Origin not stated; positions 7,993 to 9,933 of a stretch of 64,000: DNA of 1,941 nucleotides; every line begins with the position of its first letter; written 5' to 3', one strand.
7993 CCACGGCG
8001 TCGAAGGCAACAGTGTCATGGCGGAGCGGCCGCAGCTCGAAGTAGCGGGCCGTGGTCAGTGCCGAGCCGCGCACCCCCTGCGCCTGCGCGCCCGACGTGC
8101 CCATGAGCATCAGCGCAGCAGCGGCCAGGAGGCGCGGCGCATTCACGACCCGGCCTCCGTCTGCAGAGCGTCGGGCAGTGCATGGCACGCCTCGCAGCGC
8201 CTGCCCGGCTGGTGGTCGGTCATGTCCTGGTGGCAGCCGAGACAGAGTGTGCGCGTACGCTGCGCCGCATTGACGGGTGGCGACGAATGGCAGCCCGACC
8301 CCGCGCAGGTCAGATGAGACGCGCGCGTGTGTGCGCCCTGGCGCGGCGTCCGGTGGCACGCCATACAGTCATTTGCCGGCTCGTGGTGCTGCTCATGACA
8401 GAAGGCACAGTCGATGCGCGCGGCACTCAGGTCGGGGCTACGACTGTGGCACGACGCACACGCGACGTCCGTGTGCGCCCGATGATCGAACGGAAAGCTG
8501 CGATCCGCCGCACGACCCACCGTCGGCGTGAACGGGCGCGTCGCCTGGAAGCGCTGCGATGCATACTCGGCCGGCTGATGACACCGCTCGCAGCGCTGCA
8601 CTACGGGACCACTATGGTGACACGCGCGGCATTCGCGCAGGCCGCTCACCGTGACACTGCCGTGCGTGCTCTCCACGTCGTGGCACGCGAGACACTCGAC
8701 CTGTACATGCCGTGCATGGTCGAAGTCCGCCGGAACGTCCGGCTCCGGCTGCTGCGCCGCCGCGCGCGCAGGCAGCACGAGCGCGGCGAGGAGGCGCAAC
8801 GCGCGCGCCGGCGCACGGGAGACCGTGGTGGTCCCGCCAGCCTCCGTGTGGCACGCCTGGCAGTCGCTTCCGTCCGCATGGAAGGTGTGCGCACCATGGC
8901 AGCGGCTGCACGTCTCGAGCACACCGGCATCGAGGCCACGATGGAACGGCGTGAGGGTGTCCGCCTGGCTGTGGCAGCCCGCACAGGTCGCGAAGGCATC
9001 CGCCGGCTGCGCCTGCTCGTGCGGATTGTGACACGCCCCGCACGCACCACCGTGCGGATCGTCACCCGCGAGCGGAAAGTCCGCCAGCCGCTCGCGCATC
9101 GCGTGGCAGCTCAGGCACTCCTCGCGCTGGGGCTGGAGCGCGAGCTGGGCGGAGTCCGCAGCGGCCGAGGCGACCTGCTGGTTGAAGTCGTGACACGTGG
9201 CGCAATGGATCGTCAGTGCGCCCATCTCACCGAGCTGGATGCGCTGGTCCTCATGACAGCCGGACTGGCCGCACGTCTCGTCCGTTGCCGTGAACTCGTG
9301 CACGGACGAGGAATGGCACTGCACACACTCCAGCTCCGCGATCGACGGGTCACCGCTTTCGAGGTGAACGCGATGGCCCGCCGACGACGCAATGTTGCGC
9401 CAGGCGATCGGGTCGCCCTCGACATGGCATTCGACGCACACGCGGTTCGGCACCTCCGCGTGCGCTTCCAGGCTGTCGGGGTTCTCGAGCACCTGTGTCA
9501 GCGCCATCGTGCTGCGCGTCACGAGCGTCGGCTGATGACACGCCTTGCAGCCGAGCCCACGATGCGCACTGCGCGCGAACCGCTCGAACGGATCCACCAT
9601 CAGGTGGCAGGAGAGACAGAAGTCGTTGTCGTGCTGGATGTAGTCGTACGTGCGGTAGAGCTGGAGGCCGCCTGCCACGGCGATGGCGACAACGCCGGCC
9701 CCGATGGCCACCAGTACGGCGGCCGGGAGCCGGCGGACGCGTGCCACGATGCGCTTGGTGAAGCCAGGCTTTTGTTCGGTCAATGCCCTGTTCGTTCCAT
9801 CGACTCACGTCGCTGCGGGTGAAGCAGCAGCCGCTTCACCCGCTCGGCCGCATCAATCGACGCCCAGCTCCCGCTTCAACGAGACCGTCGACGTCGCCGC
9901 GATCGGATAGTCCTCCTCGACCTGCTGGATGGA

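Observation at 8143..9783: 20-haem protein looks like a fusion of a NapC/NirT quinol dehydrogenase with a secreted c7-type haem wire, with a signal-peptide relic at the joint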

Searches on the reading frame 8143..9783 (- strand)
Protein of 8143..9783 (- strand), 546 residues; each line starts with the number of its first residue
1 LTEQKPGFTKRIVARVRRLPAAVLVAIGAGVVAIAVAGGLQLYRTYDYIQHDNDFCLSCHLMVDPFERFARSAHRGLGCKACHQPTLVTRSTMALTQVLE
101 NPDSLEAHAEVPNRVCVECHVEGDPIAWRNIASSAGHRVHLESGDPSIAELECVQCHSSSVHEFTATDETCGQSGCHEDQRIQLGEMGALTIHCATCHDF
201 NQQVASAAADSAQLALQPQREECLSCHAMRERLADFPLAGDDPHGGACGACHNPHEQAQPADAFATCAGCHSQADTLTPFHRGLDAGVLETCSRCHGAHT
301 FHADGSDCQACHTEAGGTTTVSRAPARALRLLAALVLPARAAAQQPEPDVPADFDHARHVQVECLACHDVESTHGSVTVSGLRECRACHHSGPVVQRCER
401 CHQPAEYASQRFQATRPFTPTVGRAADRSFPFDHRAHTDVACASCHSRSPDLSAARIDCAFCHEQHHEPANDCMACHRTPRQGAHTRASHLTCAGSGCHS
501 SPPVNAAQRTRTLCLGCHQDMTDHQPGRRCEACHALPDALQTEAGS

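Call 4: search_protein_families(library=pfam, proteins=[window:8143-9783:-], max_evalue=0.1)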
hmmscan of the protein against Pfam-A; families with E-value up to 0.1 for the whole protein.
window:8143-9783:- (546 aa): 5 families
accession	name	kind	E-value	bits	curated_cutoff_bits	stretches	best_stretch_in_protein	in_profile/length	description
PF02085.21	Cytochrom_CIII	-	2.3e-10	41.2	22.9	1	347-377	16-46/101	Class III cytochrome C family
PF14522.11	Cytochrome_C7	-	3.8e-10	39.9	24.8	1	220-272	13-67/67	Cytochrome c7 and related cytochrome c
PF14537.11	Cytochrom_c3_2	-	5.2e-10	40.1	25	2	191-272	6-79/79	Cytochrome c3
PF03264.19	Cytochrom_NNT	-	5.4e-05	23.4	24.1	1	31-93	12-82/174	NapC/NirT cytochrome c family, N-terminal region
PF09699.15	Paired_CXXCH_1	-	0.016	15.3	20.6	1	245-274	6-39/41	Doubled CXXCH motif (Paired_CXXCH_1)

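Call 5: search_protein_families(library=ncbifam, proteins=[window:8143-9783:-], max_evalue=0.1)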
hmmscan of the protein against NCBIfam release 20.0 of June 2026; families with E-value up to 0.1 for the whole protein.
window:8143-9783:- (546 aa): 2 families
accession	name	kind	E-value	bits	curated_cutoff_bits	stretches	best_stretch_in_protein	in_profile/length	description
TIGR03153.1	cytochr_NrfH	equivalog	7.4e-07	29.3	134.2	2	31-91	6-67/138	cytochrome c nitrite reductase small subunit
NF041781.1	mnquin_red_QrcA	equivalog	3.2e-05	23.6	180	1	350-449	29-127/174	menaquinone reductase multiheme cytochrome c subunit QrcA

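Call 6: find_homologous_proteins(query=window:8143-9783:-, max_evalue=0.001)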
Query window:8143-9783:- (546 aa): 982 proteins with E <= 0.001 among 8000 candidates; the best 120 are listed.
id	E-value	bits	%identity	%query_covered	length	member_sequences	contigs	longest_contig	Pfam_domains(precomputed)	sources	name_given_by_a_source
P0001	0.0e+0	1254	100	100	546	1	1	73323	PF14537.12,PF02085.22,PF14522.12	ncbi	-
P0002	1.7e-254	864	66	100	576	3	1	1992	PF14537.12,PF02085.22,PF14522.12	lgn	-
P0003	1.1e-249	848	66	98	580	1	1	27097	PF14537.12,PF02085.22,PF14522.12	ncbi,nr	ncbi:MAG TPA: hypothetical protein VFU06_15285 [Longimicrobiales bacterium]|nr:hypothetical protein 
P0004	2.4e-248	843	65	100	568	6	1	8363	PF14537.12,PF02085.22,PF14522.12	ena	-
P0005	7.4e-242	822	64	98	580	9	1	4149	PF14537.12,PF02085.22,PF14522.12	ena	-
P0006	1.1e-238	811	65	98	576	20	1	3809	PF14537.12,PF02085.22,PF14522.12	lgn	-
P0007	1.5e-237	808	62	98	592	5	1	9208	PF14537.12,PF03264.20,PF02085.22,PF14522.12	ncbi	-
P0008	1.5e-236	804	63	99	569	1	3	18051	PF14537.12,PF03264.20,PF02085.22,PF14522.12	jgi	jgi:hypothetical protein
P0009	5.9e-236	802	64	98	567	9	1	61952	PF14537.12,PF03264.20,PF02085.22,PF14522.12,PF22113.2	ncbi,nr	ncbi:MAG TPA: hypothetical protein VK912_12330 [Longimicrobiales bacterium]|nr:hypothetical protein 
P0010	9.9e-235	798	63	100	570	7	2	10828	PF14537.12,PF02085.22,PF14522.12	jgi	jgi:nitrate/TMAO reductase-like tetraheme cytochrome c subunit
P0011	4.9e-234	796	65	99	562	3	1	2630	PF14537.12,PF02085.22,PF14522.12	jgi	jgi:nitrate/TMAO reductase-like tetraheme cytochrome c subunit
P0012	8.2e-226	769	61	98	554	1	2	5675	PF14537.12,PF02085.22,PF14522.12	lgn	-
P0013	5.5e-224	763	61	98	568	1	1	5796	PF14537.12,PF02085.22,PF14522.12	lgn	-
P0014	1.8e-223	761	61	98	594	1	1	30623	PF14537.12,PF03264.20,PF02085.22,PF14522.12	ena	-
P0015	9.6e-223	759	59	98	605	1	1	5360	PF14537.12,PF03264.20,PF02085.22,PF14522.12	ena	-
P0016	4.1e-217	740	62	95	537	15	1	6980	PF14537.12,PF03264.20,PF02085.22,PF14522.12,PF22113.2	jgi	jgi:nitrate/TMAO reductase-like tetraheme cytochrome c subunit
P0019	5.9e-184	631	53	97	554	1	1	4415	PF14537.12,PF03264.20,PF02085.22,PF14522.12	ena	-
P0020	6.4e-184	631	54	97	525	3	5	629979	PF14537.12,PF03264.20,PF02085.22,PF14522.12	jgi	jgi:nitrate/TMAO reductase-like tetraheme cytochrome c subunit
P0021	3.7e-183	628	52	96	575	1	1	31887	PF14537.12,PF03264.20,PF02085.22,PF14522.12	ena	-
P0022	6.7e-181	621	53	97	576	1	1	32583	PF14537.12,PF03264.20,PF02085.22,PF14522.12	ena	-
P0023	1.5e-180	620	55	97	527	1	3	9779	PF14537.12,PF03264.20,PF02085.22,PF14522.12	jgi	jgi:hypothetical protein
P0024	3.1e-180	618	53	97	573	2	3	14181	PF14537.12,PF03264.20,PF02085.22,PF14522.12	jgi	jgi:hypothetical protein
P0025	6.1e-180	618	52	99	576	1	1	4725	PF14537.12,PF03264.20,PF02085.22,PF14522.12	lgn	-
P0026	7.1e-180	617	54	96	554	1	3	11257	PF14537.12,PF03264.20,PF02085.22,PF14522.12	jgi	jgi:hypothetical protein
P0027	7.2e-180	617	52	97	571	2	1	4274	PF14537.12,PF03264.20,PF02085.22,PF14522.12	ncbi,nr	ncbi:MAG: hypothetical protein GWM90_29570 [Gemmatimonadetes bacterium]|nr:hypothetical protein [Gem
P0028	8.4e-180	617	52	96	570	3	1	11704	PF14537.12,PF03264.20,PF02085.22,PF14522.12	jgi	jgi:nitrate/TMAO reductase-like tetraheme cytochrome c subunit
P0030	2.6e-179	615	51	97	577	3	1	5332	PF14537.12,PF03264.20,PF02085.22,PF14522.12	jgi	jgi:nitrate/TMAO reductase-like tetraheme cytochrome c subunit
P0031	2.8e-179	615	55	97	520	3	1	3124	PF14537.12,PF03264.20,PF02085.22,PF14522.12,PF22113.2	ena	-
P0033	1.0e-178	613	52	99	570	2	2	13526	PF14537.12,PF03264.20,PF02085.22,PF14522.12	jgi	jgi:nitrate/TMAO reductase-like tetraheme cytochrome c subunit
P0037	1.4e-178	613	54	97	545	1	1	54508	PF14537.12,PF03264.20,PF02085.22,PF14522.12,PF22113.2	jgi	jgi:nitrate/TMAO reductase-like tetraheme cytochrome c subunit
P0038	2.4e-178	612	54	91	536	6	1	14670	PF14537.12,PF03264.20,PF02085.22,PF14522.12,PF22113.2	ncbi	ncbi:MAG TPA: NapC/NirT family cytochrome c [Longimicrobiales bacterium]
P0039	5.8e-178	611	51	97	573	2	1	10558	PF14537.12,PF03264.20,PF02085.22,PF14522.12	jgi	jgi:nitrate/TMAO reductase-like tetraheme cytochrome c subunit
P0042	8.7e-178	610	52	97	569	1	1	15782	PF14537.12,PF03264.20,PF02085.22,PF14522.12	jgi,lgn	jgi:nitrate/TMAO reductase-like tetraheme cytochrome c subunit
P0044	1.4e-177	610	52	97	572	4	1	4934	PF14537.12,PF03264.20,PF02085.22,PF14522.12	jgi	jgi:hypothetical protein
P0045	2.2e-177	609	52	97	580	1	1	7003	PF14537.12,PF03264.20,PF02085.22,PF14522.12,PF22113.2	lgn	-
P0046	2.7e-177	609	53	96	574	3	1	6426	PF14537.12,PF03264.20,PF02085.22,PF14522.12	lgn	-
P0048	4.9e-177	608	53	98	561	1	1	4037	PF14537.12,PF03264.20,PF02085.22,PF14522.12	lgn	-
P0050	5.6e-177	608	45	96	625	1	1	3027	PF14537.12,PF03264.20,PF02085.22,PF14522.12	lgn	-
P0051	6.9e-177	607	50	96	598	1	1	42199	PF14537.12,PF03264.20,PF02085.22,PF14522.12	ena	-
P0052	7.0e-177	607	54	100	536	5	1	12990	PF14537.12,PF03264.20,PF02085.22,PF14522.12,PF22113.2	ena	-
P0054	2.0e-176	606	51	96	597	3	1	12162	PF14537.12,PF03264.20,PF02085.22,PF14522.12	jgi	jgi:nitrate/TMAO reductase-like tetraheme cytochrome c subunit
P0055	3.9e-176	605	52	97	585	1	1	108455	PF14537.12,PF03264.20,PF02085.22,PF14522.12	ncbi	ncbi:MAG: NapC/NirT family cytochrome c [Candidatus Longimicrobiales bacterium M2_2A_002]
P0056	4.4e-176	605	54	97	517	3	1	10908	PF14537.12,PF03264.20,PF02085.22,PF14522.12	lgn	-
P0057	5.9e-176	604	51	98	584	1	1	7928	PF14537.12,PF03264.20,PF02085.22,PF14522.12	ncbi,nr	ncbi:MAG: hypothetical protein R3314_04585 [Longimicrobiales bacterium]|nr:hypothetical protein [Lon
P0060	2.5e-175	602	53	98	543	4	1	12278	PF14537.12,PF03264.20,PF02085.22,PF14522.12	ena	-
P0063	5.0e-175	601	54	97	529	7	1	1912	PF14537.12,PF03264.20,PF02085.22,PF14522.12,PF22113.2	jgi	jgi:nitrate/TMAO reductase-like tetraheme cytochrome c subunit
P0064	2.1e-174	599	51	97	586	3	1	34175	PF14537.12,PF03264.20,PF02085.22,PF14522.12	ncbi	ncbi:MAG: hypothetical protein P8099_04325 [Gemmatimonadota bacterium]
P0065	2.5e-174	599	55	96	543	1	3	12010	PF14537.12,PF03264.20,PF02085.22,PF14522.12,PF22113.2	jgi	jgi:nitrate/TMAO reductase-like tetraheme cytochrome c subunit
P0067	4.2e-174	598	54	96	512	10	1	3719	PF14537.12,PF03264.20,PF02085.22,PF14522.12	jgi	-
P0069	7.5e-174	597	52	97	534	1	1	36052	PF14537.12,PF03264.20,PF02085.22,PF14522.12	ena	-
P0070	1.4e-173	597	52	97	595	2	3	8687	PF14537.12,PF03264.20,PF02085.22,PF14522.12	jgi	jgi:hypothetical protein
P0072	2.1e-173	596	53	98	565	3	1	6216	PF14537.12,PF03264.20,PF02085.22,PF14522.12,PF22113.2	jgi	jgi:nitrate/TMAO reductase-like tetraheme cytochrome c subunit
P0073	2.6e-173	596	53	96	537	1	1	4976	PF14537.12,PF03264.20,PF02085.22,PF14522.12,PF22113.2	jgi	jgi:hypothetical protein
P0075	4.5e-173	595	51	97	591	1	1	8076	PF14537.12,PF03264.20,PF02085.22,PF14522.12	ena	-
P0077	1.9e-172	593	49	98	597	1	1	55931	PF14537.12,PF03264.20,PF02085.22,PF14522.12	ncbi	ncbi:MAG: NapC/NirT family cytochrome c [Longimicrobiales bacterium]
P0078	2.1e-172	593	52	91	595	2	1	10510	PF14537.12,PF03264.20,PF02085.22,PF14522.12,PF22113.2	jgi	jgi:hypothetical protein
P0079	2.4e-172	592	53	98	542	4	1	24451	PF14537.12,PF03264.20,PF02085.22,PF14522.12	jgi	jgi:nitrate/TMAO reductase-like tetraheme cytochrome c subunit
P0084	5.1e-172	591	53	96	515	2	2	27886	PF14537.12,PF03264.20,PF02085.22,PF14522.12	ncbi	-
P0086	5.4e-172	591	50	96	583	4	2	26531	PF14537.12,PF03264.20,PF02085.22,PF14522.12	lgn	-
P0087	8.6e-172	591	50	97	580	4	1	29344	PF14537.12,PF03264.20,PF02085.22,PF14522.12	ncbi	ncbi:MAG: hypothetical protein ACOCVZ_00015 [Gemmatimonadota bacterium]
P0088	8.9e-172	591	53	96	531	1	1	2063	PF14537.12,PF03264.20,PF02085.22,PF14522.12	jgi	jgi:nitrate/TMAO reductase-like tetraheme cytochrome c subunit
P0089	1.1e-171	590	51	97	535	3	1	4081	PF14537.12,PF03264.20,PF02085.22,PF14522.12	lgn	-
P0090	1.8e-171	590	50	97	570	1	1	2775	PF14537.12,PF03264.20,PF02085.22,PF14522.12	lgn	-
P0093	7.7e-171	587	52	100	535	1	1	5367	PF14537.12,PF03264.20,PF02085.22,PF14522.12,PF22113.2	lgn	-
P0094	8.9e-171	587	53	97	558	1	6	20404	PF14537.12,PF03264.20,PF02085.22,PF14522.12,PF22113.2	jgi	jgi:nitrate/TMAO reductase-like tetraheme cytochrome c subunit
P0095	1.4e-170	587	52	100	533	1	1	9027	PF14537.12,PF03264.20,PF02085.22,PF14522.12,PF22113.2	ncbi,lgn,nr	ncbi:MAG: hypothetical protein FIB01_03765 [Gemmatimonadetes bacterium]|nr:hypothetical protein [Gem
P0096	1.8e-170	586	50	97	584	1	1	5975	PF14537.12,PF03264.20,PF02085.22,PF14522.12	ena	-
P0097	2.2e-170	586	49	97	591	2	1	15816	PF14537.12,PF03264.20,PF02085.22,PF14522.12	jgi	-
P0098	2.3e-170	586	52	96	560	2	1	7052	PF14537.12,PF03264.20,PF02085.22,PF14522.12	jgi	jgi:hypothetical protein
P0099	3.6e-170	585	52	97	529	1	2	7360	PF14537.12,PF03264.20,PF02085.22,PF14522.12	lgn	-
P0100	3.6e-170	585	52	92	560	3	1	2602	PF14537.12,PF03264.20,PF02085.22,PF14522.12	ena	-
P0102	4.4e-170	585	51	97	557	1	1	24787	PF14537.12,PF03264.20,PF02085.22,PF14522.12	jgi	jgi:hypothetical protein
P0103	5.0e-170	585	52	99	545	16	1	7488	PF14537.12,PF03264.20,PF02085.22,PF14522.12,PF22113.2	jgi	jgi:hypothetical protein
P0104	8.3e-170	584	49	98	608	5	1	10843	PF14537.12,PF03264.20,PF02085.22,PF14522.12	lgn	-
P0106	9.3e-170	584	51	96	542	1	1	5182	PF14537.12,PF03264.20,PF02085.22,PF14522.12,PF22113.2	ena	-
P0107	1.0e-169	584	55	90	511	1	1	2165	PF14537.12,PF03264.20,PF02085.22,PF14522.12,PF22113.2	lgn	-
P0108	1.2e-169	584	50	96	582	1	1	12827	PF14537.12,PF03264.20,PF02085.22,PF14522.12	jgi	jgi:nitrate/TMAO reductase-like tetraheme cytochrome c subunit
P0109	1.5e-169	583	52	92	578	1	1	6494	PF14537.12,PF03264.20,PF02085.22,PF14522.12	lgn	-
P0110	2.7e-169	582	49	99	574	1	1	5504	PF14537.12,PF03264.20,PF02085.22,PF14522.12,PF22113.2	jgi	jgi:nitrate/TMAO reductase-like tetraheme cytochrome c subunit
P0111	3.7e-169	582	51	100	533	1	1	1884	PF14537.12,PF03264.20,PF02085.22,PF14522.12,PF22113.2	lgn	-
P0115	2.4e-168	579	50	97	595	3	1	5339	PF14537.12,PF03264.20,PF02085.22,PF14522.12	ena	-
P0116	2.4e-168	579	50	98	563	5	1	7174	PF14537.12,PF03264.20,PF02085.22,PF14522.12,PF22113.2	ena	-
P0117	2.6e-168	579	50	99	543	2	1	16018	PF14537.12,PF03264.20,PF02085.22,PF14522.12,PF22113.2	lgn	-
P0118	2.7e-168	579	50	98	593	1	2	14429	PF14537.12,PF03264.20,PF02085.22,PF14522.12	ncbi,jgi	ncbi:MAG: NapC/NirT family cytochrome c [Gemmatimonadota bacterium]|jgi:nitrate/TMAO reductase-like 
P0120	3.8e-168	579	50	98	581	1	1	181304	PF14537.12,PF03264.20,PF02085.22,PF14522.12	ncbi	-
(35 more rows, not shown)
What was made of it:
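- On NapC/NirT/NrfH quinol dehydrogenases: Many homologues do carry a precomputed PF03264 hit (call 6).
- At least 120 full-length clusters were found, all Gemmatimonadota/Longimicrobiales (call 6).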

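Call 9: find_encoding_contigs(protein=P0001, flank=10000, max_places=3)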
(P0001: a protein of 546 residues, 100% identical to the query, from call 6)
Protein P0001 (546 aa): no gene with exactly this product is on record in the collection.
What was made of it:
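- Tried and rejected: Exact look-up of the window's own protein in the contig index found nothing (call 9).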

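Call 10: find_encoding_contigs(protein=P0009, flank=10000, max_places=3)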
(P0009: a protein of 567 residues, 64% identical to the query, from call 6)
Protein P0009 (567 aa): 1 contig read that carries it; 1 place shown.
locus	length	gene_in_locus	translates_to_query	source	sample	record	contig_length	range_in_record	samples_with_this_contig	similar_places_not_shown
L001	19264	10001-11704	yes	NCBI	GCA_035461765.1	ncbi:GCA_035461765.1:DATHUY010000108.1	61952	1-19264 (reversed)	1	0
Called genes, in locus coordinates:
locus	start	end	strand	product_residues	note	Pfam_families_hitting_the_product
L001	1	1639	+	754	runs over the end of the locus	PF13618:Gluconate_2-dh3, PF00732:GMC_oxred_N, PF00890:FAD_binding_2 (faint), PF01266:DAO (weak), PF13450:NAD_binding_8 (weak), PF05199:GMC_oxred_C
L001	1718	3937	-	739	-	PF10459:Peptidase_S46, PF00089:Trypsin (faint), PF13365:Trypsin_2 (faint)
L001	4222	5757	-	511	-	PF00474:SSF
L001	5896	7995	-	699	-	PF08448:PAS_4 (weak), PF00989:PAS (faint), PF08448:PAS_4, PF13188:PAS_8 (faint), PF13426:PAS_9, PF08448:PAS_4, PF00512:HisKA, PF02518:HATPase_c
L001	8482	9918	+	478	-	PF14537:Cytochrom_c3_2 (faint), PF14522:Cytochrome_C7 (faint), PF09699:Paired_CXXCH_1 (weak)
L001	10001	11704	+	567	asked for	PF03264:Cytochrom_NNT (weak), PF02085:Cytochrom_CIII (faint), PF14522:Cytochrome_C7 (faint), PF14537:Cytochrom_c3_2 (faint), PF22113:Mtrc-MtrF_II-IV_dom (faint)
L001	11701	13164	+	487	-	-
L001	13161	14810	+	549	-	PF14522:Cytochrome_C7 (faint)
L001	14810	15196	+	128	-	PF13428:TPR_14 (faint), PF07719:TPR_2 (faint), PF13181:TPR_8 (faint), PF13432:TPR_16, PF14559:TPR_19 (faint)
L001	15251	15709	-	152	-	PF13527:Acetyltransf_9, PF00583:Acetyltransf_1, PF13673:Acetyltransf_10, PF13508:Acetyltransf_7, PF14542:Acetyltransf_CG (weak)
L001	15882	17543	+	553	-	PF00486:Trans_reg_C, PF03704:BTAD, PF00561:Abhydrolase_1, PF12146:Hydrolase_4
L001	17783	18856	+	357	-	PF21320:WHD_Rv2258c, PF13489:Methyltransf_23, PF05175:MTS (weak), PF08704:GCD14 (weak), PF13847:Methyltransf_31, PF08241:Methyltransf_11, PF08242:Methyltransf_12, PF13649:Methyltransf_25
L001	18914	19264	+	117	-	?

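Call 11: find_encoding_contigs(protein=P0020, flank=10000, max_places=3)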
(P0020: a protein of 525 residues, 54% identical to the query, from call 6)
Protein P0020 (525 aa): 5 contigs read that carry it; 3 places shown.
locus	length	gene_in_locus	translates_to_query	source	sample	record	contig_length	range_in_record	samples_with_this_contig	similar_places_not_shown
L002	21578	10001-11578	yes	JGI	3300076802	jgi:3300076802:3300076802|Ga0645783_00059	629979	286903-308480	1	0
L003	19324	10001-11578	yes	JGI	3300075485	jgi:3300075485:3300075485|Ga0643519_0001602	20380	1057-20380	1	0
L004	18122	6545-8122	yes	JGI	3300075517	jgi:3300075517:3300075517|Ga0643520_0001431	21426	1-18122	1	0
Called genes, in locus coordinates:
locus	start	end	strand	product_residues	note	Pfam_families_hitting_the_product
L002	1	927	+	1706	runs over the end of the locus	PF01855:POR_N, PF17147:PFOR_II, PF01558:POR, PF12838:Fer4_7 (faint), PF00037:Fer4 (weak), PF12837:Fer4_6 (weak), PF02775:TPP_enzyme_C (weak), PF13370:Fer4_13 (weak), +7 more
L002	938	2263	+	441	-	PF13375:RnfC_N, PF01512:Complex1_51K, PF10531:SLBB, PF12838:Fer4_7, PF13183:Fer4_8, PF13187:Fer4_9 (weak), PF13237:Fer4_10, PF13534:Fer4_17 (weak), +3 more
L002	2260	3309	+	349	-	PF03116:NQR2_RnfD_RnfE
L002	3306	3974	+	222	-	PF04205:FMN_bind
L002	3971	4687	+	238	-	PF02508:Rnf-Nqr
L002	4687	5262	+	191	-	PF02508:Rnf-Nqr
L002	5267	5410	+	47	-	-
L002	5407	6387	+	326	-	PF02424:ApbE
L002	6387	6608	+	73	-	-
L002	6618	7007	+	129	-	-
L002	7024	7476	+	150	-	PF02566:OsmC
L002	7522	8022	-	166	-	-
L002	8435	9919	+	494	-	PF09699:Paired_CXXCH_1 (faint), PF14522:Cytochrome_C7 (faint), PF13435:Cytochrome_C554 (weak), PF14537:Cytochrom_c3_2 (faint)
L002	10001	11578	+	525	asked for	PF03264:Cytochrom_NNT (weak), PF02085:Cytochrom_CIII (faint), PF14522:Cytochrome_C7 (faint), PF14537:Cytochrom_c3_2 (faint)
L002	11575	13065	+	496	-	-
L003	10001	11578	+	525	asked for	PF03264:Cytochrom_NNT (weak), PF02085:Cytochrom_CIII (faint), PF14522:Cytochrome_C7 (faint), PF14537:Cytochrom_c3_2 (faint)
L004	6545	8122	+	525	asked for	PF03264:Cytochrom_NNT (weak), PF02085:Cytochrom_CIII (faint), PF14522:Cytochrome_C7 (faint), PF14537:Cytochrom_c3_2 (faint)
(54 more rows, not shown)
